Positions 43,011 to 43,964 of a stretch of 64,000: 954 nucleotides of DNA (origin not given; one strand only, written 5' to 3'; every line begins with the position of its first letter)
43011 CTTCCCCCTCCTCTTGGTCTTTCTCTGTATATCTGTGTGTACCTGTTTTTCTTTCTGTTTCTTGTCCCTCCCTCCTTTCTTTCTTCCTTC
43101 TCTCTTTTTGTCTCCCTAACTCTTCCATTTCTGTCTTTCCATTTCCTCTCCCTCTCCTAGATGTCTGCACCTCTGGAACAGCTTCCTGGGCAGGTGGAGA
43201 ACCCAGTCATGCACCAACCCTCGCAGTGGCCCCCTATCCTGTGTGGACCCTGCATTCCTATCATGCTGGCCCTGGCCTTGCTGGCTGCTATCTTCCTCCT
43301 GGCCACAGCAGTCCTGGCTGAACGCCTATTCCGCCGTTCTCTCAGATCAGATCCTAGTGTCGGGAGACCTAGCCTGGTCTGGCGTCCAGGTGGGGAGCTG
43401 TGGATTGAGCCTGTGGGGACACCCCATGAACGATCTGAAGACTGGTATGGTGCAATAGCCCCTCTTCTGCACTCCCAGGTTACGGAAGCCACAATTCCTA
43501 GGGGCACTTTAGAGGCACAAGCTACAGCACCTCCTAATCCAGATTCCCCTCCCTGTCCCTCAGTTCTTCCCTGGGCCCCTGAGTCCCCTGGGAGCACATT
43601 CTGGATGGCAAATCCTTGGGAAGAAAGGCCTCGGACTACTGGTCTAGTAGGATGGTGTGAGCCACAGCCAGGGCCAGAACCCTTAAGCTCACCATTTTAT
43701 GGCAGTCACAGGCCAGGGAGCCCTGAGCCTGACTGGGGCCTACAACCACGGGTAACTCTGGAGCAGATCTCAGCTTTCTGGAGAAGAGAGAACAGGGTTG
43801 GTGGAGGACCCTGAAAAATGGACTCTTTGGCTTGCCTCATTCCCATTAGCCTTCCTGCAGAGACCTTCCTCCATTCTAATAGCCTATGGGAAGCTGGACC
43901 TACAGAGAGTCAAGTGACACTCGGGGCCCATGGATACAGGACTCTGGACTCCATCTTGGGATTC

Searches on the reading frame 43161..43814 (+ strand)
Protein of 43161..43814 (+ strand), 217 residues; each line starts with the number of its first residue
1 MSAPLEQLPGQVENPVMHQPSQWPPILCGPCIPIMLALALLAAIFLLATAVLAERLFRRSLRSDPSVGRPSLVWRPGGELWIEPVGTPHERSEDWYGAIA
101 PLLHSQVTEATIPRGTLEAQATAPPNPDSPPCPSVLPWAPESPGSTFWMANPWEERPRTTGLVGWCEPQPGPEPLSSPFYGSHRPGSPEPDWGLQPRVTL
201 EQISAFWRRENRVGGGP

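Call 8: find_encoding_contigs(protein=window:43161-43814:+, flank=10000, max_places=10)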
Protein window:43161-43814:+ (217 aa): no gene with exactly this product is on record in the collection.

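Call 9: search_protein_families(library=pfam, proteins=[window:43161-43811:+], max_evalue=0.01)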
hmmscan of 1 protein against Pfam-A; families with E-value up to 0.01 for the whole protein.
window:43161-43811:+ (217 aa): 1 family
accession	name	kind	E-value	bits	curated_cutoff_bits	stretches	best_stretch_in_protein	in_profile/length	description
PF15755.10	DUF4689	-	5.6e-112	373.2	27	1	1-216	1-223/223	Domain of unknown function (DUF4689)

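Call 10: find_homologous_proteins(query=window:43161-43811:+)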
Query window:43161-43811:+ (217 aa): 100 proteins with E <= 0.001 among 1602 candidates.
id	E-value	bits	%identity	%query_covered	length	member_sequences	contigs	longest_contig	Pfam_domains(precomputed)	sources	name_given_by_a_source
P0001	3.3e-130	451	93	100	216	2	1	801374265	PF15755.11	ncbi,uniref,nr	ncbi:transmembrane protein C16orf54 homolog [Gracilinanus agilis]|uniref:transmembrane protein C16or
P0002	5.3e-107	375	82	100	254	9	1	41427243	PF15755.11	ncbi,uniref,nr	ncbi:transmembrane protein C16orf54 homolog isoform X1 [Vombatus ursinus]|uniref:Uncharacterized pro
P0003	2.8e-106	373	79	100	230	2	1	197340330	PF15755.11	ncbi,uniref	ncbi:transmembrane protein C16orf54 homolog isoform X2 [Macrotis lagotis]|uniref:transmembrane prote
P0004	1.4e-105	371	80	100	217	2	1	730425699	PF15755.11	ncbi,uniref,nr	ncbi:transmembrane protein C16orf54 homolog isoform X2 [Phascolarctos cinereus]|uniref:Transmembrane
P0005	1.5e-104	367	80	100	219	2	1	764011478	PF15755.11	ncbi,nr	ncbi:transmembrane protein C16orf54 homolog isoform X2 [Dromiciops gliroides]|nr:transmembrane prote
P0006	3.0e-97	343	78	100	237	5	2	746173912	PF15755.11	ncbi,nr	ncbi:transmembrane protein C16orf54 homolog isoform X1 [Sarcophilus harrisii]|nr:transmembrane prote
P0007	3.6e-71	258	64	97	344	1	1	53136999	PF15755.11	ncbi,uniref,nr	ncbi:LOW QUALITY PROTEIN: transmembrane protein C16orf54 homolog [Choloepus didactylus]|uniref:LOW Q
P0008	1.5e-70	256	61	97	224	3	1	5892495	PF15755.11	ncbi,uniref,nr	ncbi:transmembrane protein C16orf54 homolog [Trichechus manatus latirostris]|uniref:Transmembrane pr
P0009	1.9e-70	255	62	94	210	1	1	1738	PF15755.11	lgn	-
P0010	8.9e-70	253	61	97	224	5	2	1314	PF15755.11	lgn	-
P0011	2.4e-69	252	61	95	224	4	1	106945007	PF15755.11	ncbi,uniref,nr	ncbi:transmembrane protein C16orf54 homolog [Loxodonta africana]|uniref:Chromosome 16 open reading f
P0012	2.5e-69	252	61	97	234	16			PF15755.11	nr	nr:PREDICTED: transmembrane protein C16orf54 homolog [Rhinolophus sinicus]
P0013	3.3e-69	251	60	100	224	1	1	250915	PF15755.11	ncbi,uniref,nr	ncbi:PREDICTED: transmembrane protein C16orf54 homolog [Chrysochloris asiatica]|uniref:Transmembrane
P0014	3.4e-69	251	61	97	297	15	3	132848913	PF15755.11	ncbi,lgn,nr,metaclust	ncbi:transmembrane protein C16orf54 homolog isoform X1 [Sus scrofa]|nr:transmembrane protein C16orf5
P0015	4.4e-69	251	62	93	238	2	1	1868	PF15755.11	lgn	-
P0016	4.6e-69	251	59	97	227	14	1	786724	PF15755.11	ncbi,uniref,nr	ncbi:transmembrane protein C16orf54 homolog [Myotis lucifugus]|uniref:Chromosome 16 open reading fra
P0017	4.7e-69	251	60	97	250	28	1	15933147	PF15755.11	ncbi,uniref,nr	ncbi:hypothetical protein J1605_016477 [Eschrichtius robustus]|uniref:Uncharacterized protein n=2 Ta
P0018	9.1e-69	250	57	100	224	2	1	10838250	PF15755.11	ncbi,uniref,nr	ncbi:PREDICTED: transmembrane protein C16orf54 homolog [Propithecus coquereli]|uniref:transmembrane 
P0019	9.7e-69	250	58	100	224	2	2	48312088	PF15755.11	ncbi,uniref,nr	ncbi:transmembrane protein C16orf54 homolog [Diceros bicornis minor]|uniref:Uncharacterized protein 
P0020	2.4e-68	249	61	100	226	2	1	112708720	PF15755.11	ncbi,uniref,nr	ncbi:transmembrane protein C16orf54 homolog [Nycticebus coucang]|uniref:transmembrane protein C16orf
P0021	1.0e-67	247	62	94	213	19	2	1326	PF15755.11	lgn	-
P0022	1.2e-67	246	60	97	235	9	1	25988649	PF15755.11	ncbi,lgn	ncbi:transmembrane protein C16orf54 homolog [Hipposideros larvatus]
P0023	2.0e-67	246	58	97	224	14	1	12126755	PF15755.11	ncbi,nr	ncbi:transmembrane protein C16orf54 homolog isoform X2 [Phyllostomus hastatus]|nr:transmembrane prot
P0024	6.5e-67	244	61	90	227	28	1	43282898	PF15755.11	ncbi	ncbi:hypothetical protein CapIbe_020743 [Capra ibex]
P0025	7.2e-67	244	59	96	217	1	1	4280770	PF15755.11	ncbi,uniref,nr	ncbi:transmembrane protein C16orf54 homolog [Tupaia chinensis]|uniref:Uncharacterized protein n=1 Ta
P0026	7.8e-67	244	61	97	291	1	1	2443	PF15755.11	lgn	-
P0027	1.8e-66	243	62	92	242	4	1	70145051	PF15755.11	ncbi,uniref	ncbi:transmembrane protein C16orf54 homolog [Castor canadensis]|uniref:transmembrane protein C16orf5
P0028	2.8e-66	242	58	97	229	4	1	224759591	PF15755.11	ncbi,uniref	ncbi:transmembrane protein C16orf54 homolog [Saccopteryx leptura]|uniref:transmembrane protein C16or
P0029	3.0e-66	242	58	97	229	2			PF15755.11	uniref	uniref:Chromosome 16 open reading frame 54 n=1 Tax=Microcebus murinus TaxID=30608 RepID=A0A8C5W8L2_M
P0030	4.1e-66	241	59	94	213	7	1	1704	PF15755.11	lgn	-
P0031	4.3e-66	241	58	93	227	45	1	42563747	PF15755.11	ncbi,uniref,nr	ncbi:transmembrane protein C16orf54 homolog isoform X1 [Bos javanicus]|uniref:transmembrane protein 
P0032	4.7e-66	241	60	97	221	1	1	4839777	PF15755.11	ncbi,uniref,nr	ncbi:transmembrane protein C16orf54 homolog [Orycteropus afer afer]|uniref:Transmembrane protein C16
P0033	7.1e-66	241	65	89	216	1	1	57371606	PF15755.11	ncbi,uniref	ncbi:transmembrane protein C16orf54 homolog [Tamandua tetradactyla]|uniref:transmembrane protein C16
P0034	3.0e-65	238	59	95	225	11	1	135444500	PF15755.11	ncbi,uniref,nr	ncbi:transmembrane protein C16orf54 homolog isoform X1 [Equus quagga]|uniref:transmembrane protein C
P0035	3.3e-65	238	64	89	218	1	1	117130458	PF15755.11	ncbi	ncbi:transmembrane protein C16orf54 homolog [Rhynchocyon petersi]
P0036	4.2e-65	238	60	95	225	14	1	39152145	PF15755.11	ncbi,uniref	ncbi:transmembrane protein C16orf54 homolog [Callospermophilus lateralis]|uniref:transmembrane prote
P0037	5.3e-65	238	56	100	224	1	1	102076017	PF15755.11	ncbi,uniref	ncbi:transmembrane protein C16orf54 [Daubentonia madagascariensis]|uniref:Transmembrane protein C16o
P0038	5.6e-65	238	63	89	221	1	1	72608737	PF15755.11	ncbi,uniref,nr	ncbi:transmembrane protein C16orf54 homolog [Dasypus novemcinctus]|uniref:transmembrane protein C16o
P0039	7.3e-65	237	59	95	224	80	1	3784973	PF15755.11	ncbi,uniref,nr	ncbi:PREDICTED: transmembrane protein C16orf54 homolog [Colobus angolensis palliatus]|uniref:transme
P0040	3.4e-64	235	58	97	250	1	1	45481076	PF15755.11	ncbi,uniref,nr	ncbi:transmembrane protein C16orf54 homolog [Echinops telfairi]|uniref:Transmembrane protein C16orf5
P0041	9.6e-64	234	60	97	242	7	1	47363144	PF15755.11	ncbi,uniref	ncbi:transmembrane protein C16orf54 homolog isoform X1 [Vicugna pacos]|uniref:Transmembrane protein 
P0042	1.6e-63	233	58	95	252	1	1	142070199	PF15755.11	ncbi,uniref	ncbi:transmembrane protein C16orf54 homolog [Tenrec ecaudatus]|uniref:transmembrane protein C16orf54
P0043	1.9e-63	233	59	94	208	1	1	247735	PF15755.11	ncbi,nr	ncbi:hypothetical protein MC885_003263 [Smutsia gigantea]|nr:hypothetical protein MC885_003263 [Smut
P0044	3.5e-63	232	62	89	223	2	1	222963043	PF15755.11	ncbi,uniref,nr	ncbi:transmembrane protein C16orf54 homolog [Sorex araneus]|uniref:transmembrane protein C16orf54 ho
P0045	3.6e-63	232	59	97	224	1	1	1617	PF15755.11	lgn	-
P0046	6.1e-63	231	53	100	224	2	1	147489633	PF15755.11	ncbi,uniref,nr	ncbi:transmembrane protein C16orf54 homolog [Lemur catta]|uniref:transmembrane protein C16orf54 homo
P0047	1.0e-62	230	59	89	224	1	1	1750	PF15755.11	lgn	-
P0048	1.3e-62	230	59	100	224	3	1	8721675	PF15755.11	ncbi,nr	ncbi:PREDICTED: transmembrane protein C16orf54 homolog isoform X2 [Chinchilla lanigera]|nr:PREDICTED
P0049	1.3e-62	230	58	96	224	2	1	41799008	PF15755.11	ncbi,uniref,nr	ncbi:transmembrane protein C16orf54 homolog isoform X2 [Moschus berezovskii]|uniref:Chromosome 16 op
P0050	1.4e-62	230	58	97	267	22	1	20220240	PF15755.11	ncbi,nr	ncbi:hypothetical protein GH733_018149 [Mirounga leonina]|nr:hypothetical protein GH733_018149 [Miro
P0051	1.7e-62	229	63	77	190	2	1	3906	PF15755.11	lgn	-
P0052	2.3e-62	229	56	97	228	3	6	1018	PF15755.11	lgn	-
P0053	2.8e-62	229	58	78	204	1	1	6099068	PF15755.11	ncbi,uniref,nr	ncbi:PREDICTED: transmembrane protein C16orf54 homolog [Elephantulus edwardii]|uniref:transmembrane 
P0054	3.2e-62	229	59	97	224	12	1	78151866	PF15755.11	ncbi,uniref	ncbi:transmembrane protein C16orf54 homolog [Canis lupus baileyi]|uniref:Uncharacterized protein n=1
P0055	4.5e-62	228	61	89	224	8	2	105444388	PF15755.11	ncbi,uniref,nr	ncbi:transmembrane protein C16orf54 homolog [Ursus maritimus]|uniref:Transmembrane protein C16orf54 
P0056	5.0e-62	228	57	97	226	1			PF15755.11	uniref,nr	uniref:transmembrane protein C16orf54 homolog n=1 Tax=Jaculus jaculus TaxID=51337 RepID=UPI000332FAF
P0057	6.0e-62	228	59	97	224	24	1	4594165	PF15755.11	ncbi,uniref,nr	ncbi:transmembrane protein C16orf54 homolog [Puma concolor]|uniref:Transmembrane protein C16orf54 ho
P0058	7.3e-62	227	60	90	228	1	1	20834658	PF15755.11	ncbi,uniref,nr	ncbi:PREDICTED: transmembrane protein C16orf54 homolog [Condylura cristata]|uniref:transmembrane pro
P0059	9.7e-62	227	58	97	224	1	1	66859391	PF15755.11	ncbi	ncbi:transmembrane protein C16orf54 homolog [Ctenodactylus gundi]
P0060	1.8e-61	226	58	95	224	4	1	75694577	PF15755.11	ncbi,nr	ncbi:transmembrane protein C16orf54 homolog isoform X2 [Cavia porcellus]|nr:transmembrane protein C1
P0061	2.0e-61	226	59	90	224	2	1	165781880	PF15755.11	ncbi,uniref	ncbi:transmembrane protein C16orf54 homolog [Cynocephalus volans]|uniref:transmembrane protein C16or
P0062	2.2e-61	226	61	89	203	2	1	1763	PF15755.11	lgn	-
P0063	5.5e-61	225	59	84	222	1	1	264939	PF15755.11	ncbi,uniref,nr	ncbi:transmembrane protein C16orf54 homolog [Carlito syrichta]|uniref:Transmembrane protein C16orf54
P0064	1.5e-60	223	60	89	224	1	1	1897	PF15755.11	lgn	-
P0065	5.5e-60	221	56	98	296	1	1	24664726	PF15755.11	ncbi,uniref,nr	ncbi:transmembrane protein C16orf54 homolog isoform X2 [Ochotona curzoniae]|uniref:transmembrane pro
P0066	5.9e-60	221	58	80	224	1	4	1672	PF15755.11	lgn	-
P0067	4.8e-59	218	58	94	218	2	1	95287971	PF15755.11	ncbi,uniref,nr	ncbi:transmembrane protein C16orf54 homolog [Erinaceus europaeus]|uniref:Transmembrane protein C16or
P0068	4.9e-59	218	55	97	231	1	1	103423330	PF15755.11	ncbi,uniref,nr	ncbi:transmembrane protein C16orf54 homolog [Talpa occidentalis]|uniref:transmembrane protein C16orf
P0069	5.5e-59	218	56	97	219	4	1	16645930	PF15755.11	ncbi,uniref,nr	ncbi:PREDICTED: transmembrane protein C16orf54 homolog [Dipodomys ordii]|uniref:Transmembrane protei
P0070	6.5e-59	218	52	94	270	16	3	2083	PF15755.11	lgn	-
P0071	7.7e-58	214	56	95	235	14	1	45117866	PF15755.11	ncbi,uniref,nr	ncbi:transmembrane protein C16orf54 homolog isoform X1 [Meles meles]|uniref:transmembrane protein C1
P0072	1.2e-57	214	57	93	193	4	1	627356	PF15755.11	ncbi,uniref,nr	ncbi:hypothetical protein M91_10845 [Bos mutus]|uniref:Uncharacterized protein n=1 Tax=Bos mutus Tax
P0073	4.9e-57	212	56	97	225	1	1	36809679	PF15755.11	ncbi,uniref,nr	ncbi:transmembrane protein C16orf54 homolog [Perognathus longimembris pacificus]|uniref:transmembran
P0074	1.1e-56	210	54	96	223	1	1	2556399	PF15755.11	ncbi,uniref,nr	ncbi:transmembrane protein C16orf54 homolog [Nannospalax galili]|uniref:transmembrane protein C16orf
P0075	2.8e-56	209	55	97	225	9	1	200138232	PF15755.11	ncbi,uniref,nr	ncbi:transmembrane protein C16orf54 homolog [Peromyscus eremicus]|uniref:transmembrane protein C16or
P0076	2.9e-56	209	58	90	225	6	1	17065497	PF15755.11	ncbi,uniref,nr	ncbi:transmembrane protein C16orf54 homolog [Psammomys obesus]|uniref:transmembrane protein C16orf54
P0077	3.4e-56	209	59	89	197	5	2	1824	PF15755.11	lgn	-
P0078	1.6e-55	207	54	90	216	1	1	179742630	PF15755.11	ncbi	ncbi:transmembrane protein C16orf54-like [Sigmodon hispidus]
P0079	2.9e-55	206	56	97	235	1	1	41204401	PF15755.11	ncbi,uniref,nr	ncbi:transmembrane protein C16orf54 homolog [Octodon degus]|uniref:Transmembrane protein C16orf54 ho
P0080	2.9e-54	202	56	89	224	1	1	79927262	PF15755.11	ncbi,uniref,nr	ncbi:transmembrane protein C16orf54 homolog [Acomys russatus]|uniref:transmembrane protein C16orf54 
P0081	5.0e-54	202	58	90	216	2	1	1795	PF15755.11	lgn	-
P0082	1.1e-53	201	54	91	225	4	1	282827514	PF15755.11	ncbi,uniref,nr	ncbi:transmembrane protein C16orf54 homolog [Cricetulus griseus]|uniref:Transmembrane protein C16orf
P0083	2.7e-53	199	55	89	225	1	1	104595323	PF15755.11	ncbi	ncbi:Transmembrane protein C16orf54 homolog [Lemmus lemmus]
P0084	6.0e-53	198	52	99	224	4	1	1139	PF15755.11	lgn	-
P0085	9.2e-53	198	52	99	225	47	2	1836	PF15755.11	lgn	-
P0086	1.8e-52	197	56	89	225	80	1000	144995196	PF15755.11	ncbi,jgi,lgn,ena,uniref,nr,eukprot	ncbi:transmembrane protein C16orf54 homolog isoform X1 [Mus musculus]|jgi:hypothetical protein|unire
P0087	4.9e-52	195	55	87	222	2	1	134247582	PF15755.11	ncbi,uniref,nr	ncbi:transmembrane protein C16orf54 homolog [Mesocricetus auratus]|uniref:Transmembrane protein C16o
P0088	7.2e-51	191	54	97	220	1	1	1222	PF15755.11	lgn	-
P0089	1.9e-48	183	53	89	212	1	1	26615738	PF15755.11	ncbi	ncbi:transmembrane protein C16orf54 homolog [Thomomys bottae]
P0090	3.5e-46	176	61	72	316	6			PF15755.11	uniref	uniref:Uncharacterized protein n=1 Tax=Sus scrofa TaxID=9823 RepID=A0A8D0U831_PIG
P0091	9.0e-43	165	57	71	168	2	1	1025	PF15755.11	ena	-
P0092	6.8e-38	149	46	85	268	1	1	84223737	PF15755.11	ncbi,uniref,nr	ncbi:transmembrane protein C16orf54 homolog [Tachyglossus aculeatus]|uniref:transmembrane protein C1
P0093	3.2e-36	143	56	66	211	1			PF15755.11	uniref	uniref:Similar to human chromosome 16 open reading frame 54 n=1 Tax=Rattus norvegicus TaxID=10116 Re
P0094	1.3e-34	138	55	63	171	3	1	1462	PF15755.11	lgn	-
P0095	4.0e-32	130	56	42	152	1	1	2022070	PF15755.11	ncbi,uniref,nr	ncbi:PREDICTED: transmembrane protein C16orf54 homolog [Myotis brandtii]|uniref:transmembrane protei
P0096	1.6e-31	128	82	34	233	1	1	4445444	PF15755.11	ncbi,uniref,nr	ncbi:transmembrane protein C16orf54 homolog isoform X1 [Lontra canadensis]|uniref:transmembrane prot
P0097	8.2e-31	126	60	47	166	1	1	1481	PF15755.11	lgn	-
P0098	8.6e-31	126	44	96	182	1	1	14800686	PF15755.11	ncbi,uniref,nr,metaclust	ncbi:transmembrane protein C16orf54 homolog [Heterocephalus glaber]|uniref:Transmembrane protein C16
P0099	2.9e-28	117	56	59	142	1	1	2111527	PF15755.11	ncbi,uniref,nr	ncbi:hypothetical protein A6R68_08024 [Neotoma lepida]|uniref:Uncharacterized protein n=1 Tax=Neotom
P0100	2.6e-9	55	59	28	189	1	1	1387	PF15755.11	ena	-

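Call 11: find_encoding_contigs(protein=P0001, flank=10000, max_places=3)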
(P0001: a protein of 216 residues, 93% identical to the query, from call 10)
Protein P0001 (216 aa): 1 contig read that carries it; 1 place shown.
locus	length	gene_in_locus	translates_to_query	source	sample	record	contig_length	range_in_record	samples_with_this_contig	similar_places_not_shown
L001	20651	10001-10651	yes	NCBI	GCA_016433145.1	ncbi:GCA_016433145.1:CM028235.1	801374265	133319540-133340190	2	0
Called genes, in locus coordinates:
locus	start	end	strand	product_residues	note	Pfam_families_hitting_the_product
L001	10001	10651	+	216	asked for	PF15755:DUF4689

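Call 15: find_encoding_contigs(protein=P0002, flank=6000, max_places=2)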
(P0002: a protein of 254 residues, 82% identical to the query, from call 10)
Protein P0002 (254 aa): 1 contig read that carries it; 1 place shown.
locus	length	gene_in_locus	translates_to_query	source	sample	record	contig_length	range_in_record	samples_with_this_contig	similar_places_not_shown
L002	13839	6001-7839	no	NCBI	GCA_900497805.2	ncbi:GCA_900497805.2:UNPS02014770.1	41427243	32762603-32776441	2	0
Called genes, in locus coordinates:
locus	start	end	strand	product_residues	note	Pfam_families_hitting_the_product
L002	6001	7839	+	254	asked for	PF15755:DUF4689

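Call 16: find_encoding_contigs(protein=P0006, flank=6000, max_places=2)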
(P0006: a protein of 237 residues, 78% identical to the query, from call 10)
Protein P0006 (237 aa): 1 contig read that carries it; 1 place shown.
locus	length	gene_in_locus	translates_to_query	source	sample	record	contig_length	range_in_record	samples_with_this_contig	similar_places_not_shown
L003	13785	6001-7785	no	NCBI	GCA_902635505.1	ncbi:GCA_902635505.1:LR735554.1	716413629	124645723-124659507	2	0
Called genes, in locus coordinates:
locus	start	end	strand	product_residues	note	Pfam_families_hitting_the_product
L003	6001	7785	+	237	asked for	PF15755:DUF4689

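Call 17: find_encoding_contigs(protein=P0003, flank=6000, max_places=2)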
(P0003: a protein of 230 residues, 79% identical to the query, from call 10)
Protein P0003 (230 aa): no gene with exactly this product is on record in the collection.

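Call 18: find_encoding_contigs(protein=P0005, flank=6000, max_places=2)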
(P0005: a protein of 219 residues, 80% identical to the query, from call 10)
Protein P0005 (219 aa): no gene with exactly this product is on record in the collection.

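Call 20: find_encoding_contigs(protein=P0086, flank=6000, max_places=10)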
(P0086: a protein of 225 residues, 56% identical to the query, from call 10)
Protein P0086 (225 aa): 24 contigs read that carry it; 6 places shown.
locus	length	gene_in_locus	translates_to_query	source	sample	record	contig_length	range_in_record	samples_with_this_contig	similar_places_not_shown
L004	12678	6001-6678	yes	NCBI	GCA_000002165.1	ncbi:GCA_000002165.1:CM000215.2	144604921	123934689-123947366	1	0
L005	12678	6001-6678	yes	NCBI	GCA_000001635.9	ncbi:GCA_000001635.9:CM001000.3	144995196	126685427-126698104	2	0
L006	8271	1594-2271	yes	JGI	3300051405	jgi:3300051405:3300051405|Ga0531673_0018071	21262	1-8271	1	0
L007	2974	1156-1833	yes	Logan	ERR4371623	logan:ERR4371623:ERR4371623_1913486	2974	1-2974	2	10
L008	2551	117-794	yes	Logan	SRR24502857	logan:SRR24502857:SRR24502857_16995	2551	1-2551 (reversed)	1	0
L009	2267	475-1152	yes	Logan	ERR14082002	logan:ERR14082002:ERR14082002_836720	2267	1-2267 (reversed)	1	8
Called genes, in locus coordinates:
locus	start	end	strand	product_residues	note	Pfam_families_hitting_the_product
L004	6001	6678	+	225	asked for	PF15755:DUF4689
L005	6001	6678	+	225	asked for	PF15755:DUF4689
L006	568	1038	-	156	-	-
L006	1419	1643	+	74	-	-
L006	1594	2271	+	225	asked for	PF15755:DUF4689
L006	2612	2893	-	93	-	-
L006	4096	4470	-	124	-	-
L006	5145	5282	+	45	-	-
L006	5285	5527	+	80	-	-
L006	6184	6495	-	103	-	-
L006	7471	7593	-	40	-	-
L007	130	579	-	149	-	-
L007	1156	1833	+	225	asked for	PF15755:DUF4689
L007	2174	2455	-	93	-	-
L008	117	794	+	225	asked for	PF15755:DUF4689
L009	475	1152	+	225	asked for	PF15755:DUF4689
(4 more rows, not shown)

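Call 21: find_encoding_contigs(protein=P0092, flank=6000, max_places=2)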
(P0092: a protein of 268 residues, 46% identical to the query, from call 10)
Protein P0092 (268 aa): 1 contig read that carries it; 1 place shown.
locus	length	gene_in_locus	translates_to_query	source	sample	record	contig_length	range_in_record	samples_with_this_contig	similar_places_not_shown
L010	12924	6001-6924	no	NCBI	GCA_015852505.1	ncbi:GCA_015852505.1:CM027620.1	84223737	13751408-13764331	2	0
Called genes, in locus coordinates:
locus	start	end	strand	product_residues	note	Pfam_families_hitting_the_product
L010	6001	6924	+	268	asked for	PF15755:DUF4689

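Call 22: find_encoding_contigs(protein=P0004, flank=6000, max_places=2)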
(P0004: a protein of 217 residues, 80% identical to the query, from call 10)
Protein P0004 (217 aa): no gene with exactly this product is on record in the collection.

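Call 26: find_encoding_contigs(protein=P0039, flank=6000, max_places=2)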
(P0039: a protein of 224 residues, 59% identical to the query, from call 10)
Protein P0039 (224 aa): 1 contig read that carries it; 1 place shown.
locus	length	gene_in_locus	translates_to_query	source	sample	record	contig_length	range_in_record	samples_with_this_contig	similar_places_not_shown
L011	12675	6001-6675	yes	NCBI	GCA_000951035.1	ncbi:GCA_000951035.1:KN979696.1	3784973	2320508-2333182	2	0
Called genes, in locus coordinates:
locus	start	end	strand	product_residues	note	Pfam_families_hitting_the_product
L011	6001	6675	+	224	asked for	PF15755:DUF4689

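Call 27: find_encoding_contigs(protein=P0011, flank=6000, max_places=2)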
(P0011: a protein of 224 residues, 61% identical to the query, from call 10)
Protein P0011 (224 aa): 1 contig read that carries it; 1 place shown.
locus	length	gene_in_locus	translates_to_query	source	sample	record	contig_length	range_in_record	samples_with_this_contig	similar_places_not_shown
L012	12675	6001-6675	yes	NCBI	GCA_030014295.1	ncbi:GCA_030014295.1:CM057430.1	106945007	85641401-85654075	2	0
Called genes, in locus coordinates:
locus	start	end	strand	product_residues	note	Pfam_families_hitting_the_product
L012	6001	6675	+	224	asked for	PF15755:DUF4689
